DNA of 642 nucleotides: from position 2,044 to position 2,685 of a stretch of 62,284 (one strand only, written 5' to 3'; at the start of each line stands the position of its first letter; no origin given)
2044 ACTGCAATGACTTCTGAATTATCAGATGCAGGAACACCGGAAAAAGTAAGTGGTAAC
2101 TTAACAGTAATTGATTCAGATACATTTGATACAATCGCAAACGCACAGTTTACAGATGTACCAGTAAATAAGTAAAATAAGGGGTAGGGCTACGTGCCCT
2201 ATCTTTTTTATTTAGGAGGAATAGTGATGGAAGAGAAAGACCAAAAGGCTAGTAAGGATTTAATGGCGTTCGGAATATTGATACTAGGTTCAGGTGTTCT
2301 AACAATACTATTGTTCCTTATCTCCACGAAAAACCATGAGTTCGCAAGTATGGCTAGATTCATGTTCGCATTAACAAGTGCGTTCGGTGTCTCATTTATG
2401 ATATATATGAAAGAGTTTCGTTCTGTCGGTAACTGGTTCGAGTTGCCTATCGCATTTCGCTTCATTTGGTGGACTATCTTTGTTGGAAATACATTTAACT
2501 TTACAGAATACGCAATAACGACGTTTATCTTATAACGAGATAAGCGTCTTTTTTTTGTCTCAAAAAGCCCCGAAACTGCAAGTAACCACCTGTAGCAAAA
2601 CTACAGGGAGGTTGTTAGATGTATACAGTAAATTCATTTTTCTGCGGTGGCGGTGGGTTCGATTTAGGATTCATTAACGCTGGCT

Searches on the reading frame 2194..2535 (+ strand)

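Call 13: search_protein_families(library=phrogs, proteins=[window:2194-2535:+], max_evalue=0.01)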
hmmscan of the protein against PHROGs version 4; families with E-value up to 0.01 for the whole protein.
window:2194-2535:+ (113 aa): 0 families

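Call 14: search_protein_families(library=pfam, proteins=[window:2194-2535:+], max_evalue=0.01)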
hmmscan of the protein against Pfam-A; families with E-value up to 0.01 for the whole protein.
window:2194-2535:+ (113 aa): 1 family
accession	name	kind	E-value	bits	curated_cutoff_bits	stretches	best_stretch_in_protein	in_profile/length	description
PF03189.18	Otopetrin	-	0.0041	16.5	27.8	1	18-70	231-282/434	Otopetrin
